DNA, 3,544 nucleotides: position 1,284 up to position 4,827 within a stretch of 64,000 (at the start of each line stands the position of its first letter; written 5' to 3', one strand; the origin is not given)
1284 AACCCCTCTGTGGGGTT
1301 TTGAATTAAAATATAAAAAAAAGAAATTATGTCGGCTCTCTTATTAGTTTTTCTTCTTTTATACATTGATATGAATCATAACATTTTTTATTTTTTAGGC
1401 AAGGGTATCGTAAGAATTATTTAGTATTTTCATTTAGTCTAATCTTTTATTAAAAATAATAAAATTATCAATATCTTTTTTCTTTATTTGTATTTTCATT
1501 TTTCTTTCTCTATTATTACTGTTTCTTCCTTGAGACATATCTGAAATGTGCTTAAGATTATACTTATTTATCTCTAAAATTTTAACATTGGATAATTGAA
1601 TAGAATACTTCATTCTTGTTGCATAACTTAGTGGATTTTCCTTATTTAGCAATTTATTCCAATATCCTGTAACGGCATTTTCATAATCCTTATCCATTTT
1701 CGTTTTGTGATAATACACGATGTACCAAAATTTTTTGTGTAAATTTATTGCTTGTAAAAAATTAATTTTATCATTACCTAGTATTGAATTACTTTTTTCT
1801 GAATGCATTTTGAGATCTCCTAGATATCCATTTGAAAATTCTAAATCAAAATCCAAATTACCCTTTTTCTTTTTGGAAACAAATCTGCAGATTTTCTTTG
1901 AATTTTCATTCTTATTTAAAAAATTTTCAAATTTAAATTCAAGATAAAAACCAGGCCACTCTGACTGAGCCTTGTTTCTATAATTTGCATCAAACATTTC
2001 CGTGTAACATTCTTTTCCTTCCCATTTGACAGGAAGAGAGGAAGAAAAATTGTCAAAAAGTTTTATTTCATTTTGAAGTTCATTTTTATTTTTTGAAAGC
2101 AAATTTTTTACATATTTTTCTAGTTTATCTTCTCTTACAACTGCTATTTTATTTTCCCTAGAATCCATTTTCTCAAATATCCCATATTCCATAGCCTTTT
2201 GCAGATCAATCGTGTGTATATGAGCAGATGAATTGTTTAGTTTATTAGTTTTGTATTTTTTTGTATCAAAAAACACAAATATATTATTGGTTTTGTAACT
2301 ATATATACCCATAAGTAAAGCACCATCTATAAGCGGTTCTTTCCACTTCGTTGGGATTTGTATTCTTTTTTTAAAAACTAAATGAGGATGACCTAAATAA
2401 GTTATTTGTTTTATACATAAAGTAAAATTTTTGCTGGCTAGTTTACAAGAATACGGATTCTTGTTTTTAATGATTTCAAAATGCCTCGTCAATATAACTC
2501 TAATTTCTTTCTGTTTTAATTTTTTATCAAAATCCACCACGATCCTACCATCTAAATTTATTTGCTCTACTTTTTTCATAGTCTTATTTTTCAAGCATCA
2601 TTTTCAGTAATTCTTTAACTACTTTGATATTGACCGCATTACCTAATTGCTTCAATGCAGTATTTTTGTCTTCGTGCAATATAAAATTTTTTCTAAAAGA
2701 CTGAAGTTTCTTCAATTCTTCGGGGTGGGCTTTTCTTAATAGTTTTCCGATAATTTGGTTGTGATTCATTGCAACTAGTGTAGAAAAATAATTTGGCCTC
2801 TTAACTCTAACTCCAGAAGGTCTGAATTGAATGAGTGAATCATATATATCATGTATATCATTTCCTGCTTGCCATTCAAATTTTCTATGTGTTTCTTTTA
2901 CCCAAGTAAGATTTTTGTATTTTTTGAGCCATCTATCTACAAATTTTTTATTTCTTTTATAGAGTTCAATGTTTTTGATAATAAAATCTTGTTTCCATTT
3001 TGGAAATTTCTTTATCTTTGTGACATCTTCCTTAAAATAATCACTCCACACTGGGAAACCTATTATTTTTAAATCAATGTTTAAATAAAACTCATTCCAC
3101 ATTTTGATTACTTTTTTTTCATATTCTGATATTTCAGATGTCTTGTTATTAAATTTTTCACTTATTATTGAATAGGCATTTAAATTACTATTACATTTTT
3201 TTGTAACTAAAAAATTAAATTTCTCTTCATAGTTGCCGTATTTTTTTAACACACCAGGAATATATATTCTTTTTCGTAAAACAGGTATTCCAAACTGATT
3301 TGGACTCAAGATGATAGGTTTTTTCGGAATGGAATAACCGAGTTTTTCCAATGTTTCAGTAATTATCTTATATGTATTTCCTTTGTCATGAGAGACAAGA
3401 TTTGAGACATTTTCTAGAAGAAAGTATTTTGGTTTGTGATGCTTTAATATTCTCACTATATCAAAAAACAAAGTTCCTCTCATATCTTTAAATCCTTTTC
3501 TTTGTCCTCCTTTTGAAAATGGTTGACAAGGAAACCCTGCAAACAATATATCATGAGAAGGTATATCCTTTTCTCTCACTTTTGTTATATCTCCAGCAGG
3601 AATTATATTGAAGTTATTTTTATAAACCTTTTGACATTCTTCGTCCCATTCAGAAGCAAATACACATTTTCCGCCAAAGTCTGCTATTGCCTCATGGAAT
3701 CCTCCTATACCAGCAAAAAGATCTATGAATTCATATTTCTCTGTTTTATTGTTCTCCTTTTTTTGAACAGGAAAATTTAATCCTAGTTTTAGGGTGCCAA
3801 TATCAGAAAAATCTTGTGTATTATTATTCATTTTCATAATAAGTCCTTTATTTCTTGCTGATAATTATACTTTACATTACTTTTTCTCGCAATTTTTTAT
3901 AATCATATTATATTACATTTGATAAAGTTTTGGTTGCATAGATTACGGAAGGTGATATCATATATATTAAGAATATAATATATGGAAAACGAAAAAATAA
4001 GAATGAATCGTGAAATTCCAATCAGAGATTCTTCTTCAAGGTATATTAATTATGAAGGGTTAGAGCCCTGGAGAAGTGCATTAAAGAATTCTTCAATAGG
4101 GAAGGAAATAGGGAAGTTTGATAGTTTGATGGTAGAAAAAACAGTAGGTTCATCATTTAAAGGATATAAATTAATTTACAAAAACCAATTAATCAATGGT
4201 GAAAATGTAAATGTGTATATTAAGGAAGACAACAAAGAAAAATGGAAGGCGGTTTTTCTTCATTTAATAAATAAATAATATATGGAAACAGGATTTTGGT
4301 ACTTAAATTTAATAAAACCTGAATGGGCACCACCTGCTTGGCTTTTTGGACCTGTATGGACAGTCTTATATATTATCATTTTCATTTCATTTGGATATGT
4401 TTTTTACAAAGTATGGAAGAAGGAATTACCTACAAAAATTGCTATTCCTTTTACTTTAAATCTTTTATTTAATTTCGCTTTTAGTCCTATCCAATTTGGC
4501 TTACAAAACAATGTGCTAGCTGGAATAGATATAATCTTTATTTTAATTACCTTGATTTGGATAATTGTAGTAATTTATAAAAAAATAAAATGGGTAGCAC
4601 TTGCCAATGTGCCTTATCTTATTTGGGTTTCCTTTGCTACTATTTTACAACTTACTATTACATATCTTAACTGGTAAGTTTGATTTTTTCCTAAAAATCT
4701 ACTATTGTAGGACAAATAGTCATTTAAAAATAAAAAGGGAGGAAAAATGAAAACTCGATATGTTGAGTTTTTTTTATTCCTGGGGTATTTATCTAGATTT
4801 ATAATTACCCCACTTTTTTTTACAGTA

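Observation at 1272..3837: Compact Type II R-M module: m5C methyltransferase plus an unclassifiable 386-aa partner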

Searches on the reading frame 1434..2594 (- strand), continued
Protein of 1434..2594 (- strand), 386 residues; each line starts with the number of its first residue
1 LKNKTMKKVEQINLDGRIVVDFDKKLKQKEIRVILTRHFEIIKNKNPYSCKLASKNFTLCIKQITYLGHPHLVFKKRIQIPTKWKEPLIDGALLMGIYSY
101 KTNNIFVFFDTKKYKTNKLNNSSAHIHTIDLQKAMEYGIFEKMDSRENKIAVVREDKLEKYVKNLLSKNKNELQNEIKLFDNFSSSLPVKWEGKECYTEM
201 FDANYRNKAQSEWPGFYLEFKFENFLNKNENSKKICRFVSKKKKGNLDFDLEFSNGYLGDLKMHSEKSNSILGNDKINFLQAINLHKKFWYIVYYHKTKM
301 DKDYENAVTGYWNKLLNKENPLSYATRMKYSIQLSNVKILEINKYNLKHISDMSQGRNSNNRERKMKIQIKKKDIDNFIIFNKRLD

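Call 33: find_related_loci(query=A1, collection=genome_contigs, flank=10000)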
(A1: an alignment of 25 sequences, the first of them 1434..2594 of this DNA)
Query A1 (386 aa) in genome_contigs; peptide patterns used: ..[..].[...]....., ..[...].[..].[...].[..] (x = any residue, [..] = any of these).
145 stretches matched a pattern; 129 encode a relative of the query (tblastn E <= 1e-3); the best 80 are kept; 80 distinct loci.
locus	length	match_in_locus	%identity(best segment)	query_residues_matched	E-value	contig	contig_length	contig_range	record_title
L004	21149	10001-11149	58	6-386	2e-144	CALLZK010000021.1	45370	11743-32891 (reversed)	MAG TPA_asm: uncultured bacterium isolate SRR2107179_bin.3_CONCOCT_v1.1_MAG genome assembly, contig: ERZ794932.319, whol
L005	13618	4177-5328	52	6-385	1e-126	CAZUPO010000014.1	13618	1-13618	MAG TPA_asm: uncultured Candidatus Saccharibacteria bacterium isolate SRP278252_co2_775 genome assembly, contig: NODE_94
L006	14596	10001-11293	48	6-385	6e-121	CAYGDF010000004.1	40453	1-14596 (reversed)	MAG TPA_asm: uncultured Candidatus Saccharibacteria bacterium isolate ERP113451_co1_291 genome assembly, contig: NODE_99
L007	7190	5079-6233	49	6-385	3e-117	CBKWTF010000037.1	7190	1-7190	MAG TPA_asm: uncultured bacterium isolate SRR29175778_binner123_Refined_14 genome assembly, contig: ERZ27337285.1114, wh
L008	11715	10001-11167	46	6-385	5e-117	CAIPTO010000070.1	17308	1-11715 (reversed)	MAG: uncultured Elusimicrobia bacterium isolate AM-2014-D8_bin-1076 genome assembly, contig: bin-1076:070/147, whole gen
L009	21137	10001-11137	49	6-385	4e-106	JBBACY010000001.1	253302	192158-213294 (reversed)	MAG: Bacteroidales bacterium isolate SO_2017_LW2_102 scaffold_52_c1_LW138R_2017, whole genome shotgun sequence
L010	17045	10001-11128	48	6-382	2e-105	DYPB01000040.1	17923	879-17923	MAG TPA_asm: Flavobacterium psychrophilum isolate SulCav_GS09_5_31_126 SulCav_GS09_5_5216_length_17923_cov_75_848276, wh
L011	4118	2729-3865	47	6-385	1e-103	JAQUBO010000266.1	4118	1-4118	MAG: Bacteroidales bacterium isolate STCSWMC_109 NODE_84556_length_4118_cov_2.521173_ST_CSWMC, whole genome shotgun sequ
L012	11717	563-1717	41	6-385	6e-99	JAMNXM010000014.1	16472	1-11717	MAG: Candidatus Paceibacterota bacterium isolate gw_gwSRR_metabat.10 gw_C597, whole genome shotgun sequence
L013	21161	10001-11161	44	4-386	4e-99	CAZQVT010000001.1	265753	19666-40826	MAG TPA_asm: uncultured Candidatus Saccharibacteria bacterium isolate SRP285395_co1_397 genome assembly, contig: NODE_22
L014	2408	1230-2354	44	6-381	4e-103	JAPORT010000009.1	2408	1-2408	MAG: Flavobacteriaceae bacterium isolate CAR1_bin_5 NODE_8597_length_2408_cov_57.048, whole genome shotgun sequence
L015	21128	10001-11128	46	6-381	7e-96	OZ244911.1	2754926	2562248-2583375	MAG: Flavobacteriaceae bacterium isolate 8ca7a0d8-6e3b-414d-a820-cc02f0961b85 genome assembly, chromosome: 1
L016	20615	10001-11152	43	6-380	1e-93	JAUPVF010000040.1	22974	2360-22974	MAG: Patescibacteria group bacterium isolate erpe_2018_sw_27hr_WHONDRS-SW48-000094_B_bin.11 scaffold_588132, whole genom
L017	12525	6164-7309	42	1-381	7e-93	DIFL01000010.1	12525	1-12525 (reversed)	MAG TPA_asm: Candidatus Dojkabacteria bacterium UBA5749 UBA5749_contig_25145, whole genome shotgun sequence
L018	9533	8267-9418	43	3-380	3e-85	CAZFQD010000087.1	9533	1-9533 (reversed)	MAG TPA_asm: uncultured Oscillospiraceae bacterium isolate SRP178699_co1_131 genome assembly, contig: NODE_9994_length_9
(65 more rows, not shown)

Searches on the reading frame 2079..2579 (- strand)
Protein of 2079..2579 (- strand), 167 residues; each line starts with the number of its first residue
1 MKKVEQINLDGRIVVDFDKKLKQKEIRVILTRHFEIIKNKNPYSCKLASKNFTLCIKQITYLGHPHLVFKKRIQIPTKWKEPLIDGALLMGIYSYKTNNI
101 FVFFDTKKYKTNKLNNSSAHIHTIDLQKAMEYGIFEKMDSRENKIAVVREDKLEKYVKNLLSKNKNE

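Call 49: predict_structure(alignment_id=A2)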
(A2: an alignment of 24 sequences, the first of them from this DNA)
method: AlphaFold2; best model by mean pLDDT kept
length: 167 residues; sequences in the alignment: 24
mean_pLDDT: 92.8   pTM: 0.88
mean pLDDT of the five models: 92.8, 92.5, 92.4, 90.9, 90.5
residues with pLDDT >= 90: 142; 70-90: 17; 50-70: 6; < 50: 2
segments of 3 or more residues with pLDDT < 50: none
pLDDT, mean of each block of 10 residues (from residue 1): 93 95 96 96 96 97 93 93 94 97 90 76 97 96 95 97 67
secondary structure, 60 per line:
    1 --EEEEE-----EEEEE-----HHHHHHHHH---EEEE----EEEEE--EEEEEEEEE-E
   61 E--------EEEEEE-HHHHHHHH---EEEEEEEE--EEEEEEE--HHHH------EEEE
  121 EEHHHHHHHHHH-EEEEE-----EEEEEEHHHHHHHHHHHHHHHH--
elements in order: E3-7 E13-17 H23-31 E35-38 E43-47 E50-58 E70-75 H77-84 E88-95 E98-104 H107-110 E117-122 H123-132 E134-138 E144-149 H150-165
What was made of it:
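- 2079..2579 (-): N-terminal MTaX1 domain (aa 1-167): restriction-endonuclease-like fold without an acidic catalytic triad. Domain model pLDDT 92.8 (call 49).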

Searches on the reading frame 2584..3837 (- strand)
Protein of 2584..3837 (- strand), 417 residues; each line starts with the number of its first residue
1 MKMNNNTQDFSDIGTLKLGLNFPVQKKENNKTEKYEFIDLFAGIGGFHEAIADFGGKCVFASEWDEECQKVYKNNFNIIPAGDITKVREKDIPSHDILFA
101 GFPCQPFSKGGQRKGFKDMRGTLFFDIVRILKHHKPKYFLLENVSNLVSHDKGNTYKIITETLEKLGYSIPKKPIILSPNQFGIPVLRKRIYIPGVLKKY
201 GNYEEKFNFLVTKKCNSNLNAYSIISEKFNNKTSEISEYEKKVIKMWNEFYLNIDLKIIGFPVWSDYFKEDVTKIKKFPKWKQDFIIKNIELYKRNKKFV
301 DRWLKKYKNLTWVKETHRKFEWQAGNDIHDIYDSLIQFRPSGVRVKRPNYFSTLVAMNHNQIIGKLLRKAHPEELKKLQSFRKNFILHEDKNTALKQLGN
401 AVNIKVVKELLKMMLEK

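Call 3: search_protein_families(library=pfam, proteins=[window:2584-3837:-], max_evalue=1)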
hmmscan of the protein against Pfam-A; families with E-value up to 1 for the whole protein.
window:2584-3837:- (417 aa): 2 families
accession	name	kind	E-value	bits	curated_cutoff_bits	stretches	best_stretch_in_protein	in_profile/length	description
PF00145.23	DNA_methylase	-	2.3e-77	261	22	1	35-414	1-322/324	C-5 cytosine-specific DNA methylase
PF02475.24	TRM5-TYW2_MTfase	-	0.087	13.2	28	1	37-91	40-95/164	TRM5/TYW2 methyltransferase domain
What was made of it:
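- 2584..3837 (-): m5C DNA methyltransferase, 417 aa, homologue of M.AluI. PF00145 E 2e-77 (call 3).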

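Call 4: search_protein_families(library=ncbifam, proteins=[window:2584-3837:-], max_evalue=1)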
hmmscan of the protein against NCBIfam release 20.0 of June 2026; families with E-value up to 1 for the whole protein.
window:2584-3837:- (417 aa): 2 families
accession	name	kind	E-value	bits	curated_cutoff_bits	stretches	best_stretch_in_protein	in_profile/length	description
TIGR00675.1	dcm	superfamily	3.6e-79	266.8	100.65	1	37-412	1-327/329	DNA (cytosine-5-)-methyltransferase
NF007772.0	PRK10458.1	subfamily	4.8e-44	150.7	710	2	85-171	160-255/472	DNA cytosine methylase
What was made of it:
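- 2584..3837 (-): TIGR00675 E 4e-79 (call 4).
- Checked: A 417-aa ORF at 2584-3837(-) is an m5C methyltransferase: PF00145 E 2e-77 (call 3) and TIGR00675 E 4e-79 (call 4).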

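Call 5: search_protein_families(library=padloc, proteins=[window:2584-3837:-], max_evalue=1)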
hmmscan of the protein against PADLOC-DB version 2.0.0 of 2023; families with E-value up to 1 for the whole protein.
window:2584-3837:- (417 aa): 61 families (the best 25 are shown)
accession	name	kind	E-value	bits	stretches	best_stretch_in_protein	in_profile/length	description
PDLC03272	MTase_II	-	8.8e-94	312.9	1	25-416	65-388/407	Type II methyltransferase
PDLC00034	DruM2|DruM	-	3.6e-89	297.3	1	32-415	5-425/457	DNA cytosine methylase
PDLC03361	MTase_II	-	1.7e-64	216.3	2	25-216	76-303/455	Type II methyltransferase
PDLC03220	MTase_II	-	1.9e-63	212.9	2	32-197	9-186/525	Type II methyltransferase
PDLC02653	DrmMII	-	3.4e-58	195.2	2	34-199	4-176/333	DrmMII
PDLC03217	MTase_II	-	1.3e-56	190.4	2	27-249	377-597/703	Type II methyltransferase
PDLC03378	MTase_II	-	2.6e-53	179.5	1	34-415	2-327/344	Type II methyltransferase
PDLC03242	MTase_II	-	6.6e-53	178.1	1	28-203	94-267/409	Type II methyltransferase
PDLC03716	oMTase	-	2.3e-50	169.7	1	28-214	32-217/349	orphan methyltransferase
PDLC03234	MTase_II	-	2.4e-43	146.8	1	33-413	3-361/375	Type II methyltransferase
PDLC03734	oMTase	-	1.6e-38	130.9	1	34-205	3-177/444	orphan methyltransferase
PDLC00026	DruM2|DruM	-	1.3e-37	128.1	2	34-215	4-183/336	DNA cytosine methylase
PDLC03733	oMTase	-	3.2e-37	126.4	2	90-195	167-287/476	orphan methyltransferase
PDLC00027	DruM2|DruM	-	4.9e-37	126.1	2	32-209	9-181/361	DNA cytosine methylase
PDLC03269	MTase_II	-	9.1e-37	125.1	2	34-225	3-190/437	Type II methyltransferase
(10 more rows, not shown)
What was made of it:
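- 2584..3837 (-): PADLOC MTase_II E 9e-94 (call 5).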

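Call 7: search_solved_structures(query=window:2584-3837:-, max_evalue=0.001)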
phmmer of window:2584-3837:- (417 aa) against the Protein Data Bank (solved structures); distinct sequences matched with E-value up to 0.001: 57.
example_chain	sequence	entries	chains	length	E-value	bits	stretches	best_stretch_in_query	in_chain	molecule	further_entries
1svu_A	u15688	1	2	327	1.1e-57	199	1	35-193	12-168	Modification methylase HhaI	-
10mh_A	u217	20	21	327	1.1e-57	199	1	35-193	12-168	PROTEIN (CYTOSINE-SPECIFIC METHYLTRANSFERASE HHAI) | HaeIII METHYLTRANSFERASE | Modification methylase HhaI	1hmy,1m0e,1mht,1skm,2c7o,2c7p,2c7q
1fjx_A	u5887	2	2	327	1.3e-57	198.7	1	35-193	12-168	HHAI DNA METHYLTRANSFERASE | MODIFICATION METHYLASE HHAI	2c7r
2i9k_A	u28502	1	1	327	1.4e-57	198.5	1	35-193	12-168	Modification methylase HhaI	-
2uyh_A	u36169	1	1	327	2e-57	198.1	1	35-193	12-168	MODIFICATION METHYLASE HHAI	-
2zcj_A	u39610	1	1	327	2.8e-57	197.6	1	35-193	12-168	Modification methylase HhaI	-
2uz4_A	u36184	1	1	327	5.2e-57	196.7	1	35-193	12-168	MODIFICATION METHYLASE HHAI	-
2uyc_A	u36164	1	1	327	5.3e-57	196.7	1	35-193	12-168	MODIFICATION METHYLASE HHAI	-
2z6q_A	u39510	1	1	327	7.1e-57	196.3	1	35-193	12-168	Modification methylase HhaI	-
2z6u_A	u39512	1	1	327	7.2e-57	196.2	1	35-193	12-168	Modification methylase HhaI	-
2z6a_A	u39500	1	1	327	1.9e-56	194.8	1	35-193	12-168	Modification methylase HhaI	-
3lx6_A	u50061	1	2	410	9.4e-36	126.7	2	90-195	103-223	Cytosine-specific methyltransferase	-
3me5_A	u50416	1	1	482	1.6e-35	125.9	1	29-195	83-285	Cytosine-specific methyltransferase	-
1dct_A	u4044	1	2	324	1.5e-29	106.2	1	37-200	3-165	PROTEIN (MODIFICATION METHYLASE HAEIII)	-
3ubt_Y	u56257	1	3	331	3.7e-28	101.6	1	37-200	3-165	Modification methylase HaeIII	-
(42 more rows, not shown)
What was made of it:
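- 2584..3837 (-): The catalytic half resembles M.HhaI, E 1e-57 (call 7).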

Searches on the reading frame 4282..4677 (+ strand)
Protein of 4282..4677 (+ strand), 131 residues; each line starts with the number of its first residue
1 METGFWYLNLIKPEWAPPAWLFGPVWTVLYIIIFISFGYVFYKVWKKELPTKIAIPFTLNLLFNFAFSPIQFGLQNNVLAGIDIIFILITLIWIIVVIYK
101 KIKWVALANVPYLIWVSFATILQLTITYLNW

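Call 3: search_protein_families(library=pfam, proteins=[window:4282-4677:+], max_evalue=1)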
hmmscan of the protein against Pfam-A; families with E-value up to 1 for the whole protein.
window:4282-4677:+ (131 aa): 2 families
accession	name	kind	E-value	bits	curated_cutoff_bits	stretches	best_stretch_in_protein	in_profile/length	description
PF03073.20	TspO_MBR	-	1.5e-29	103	24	1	5-128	22-144/145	TspO/MBR family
PF07695.17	7TMR-DISM_7TM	-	0.19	12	29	1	4-124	50-174/205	7TM diverse intracellular signalling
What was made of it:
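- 3982..4677 (+): Flanking orf98 (3982-4278, no family) and TspO (4282-4677). Both belong to the same variable slot and are not part of the R-M system. Call 3.
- Checked: The flanks are a dihydroorotase-like gene at 19-1251(-) and a TspO gene at 4282-4677(+) (call 3).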
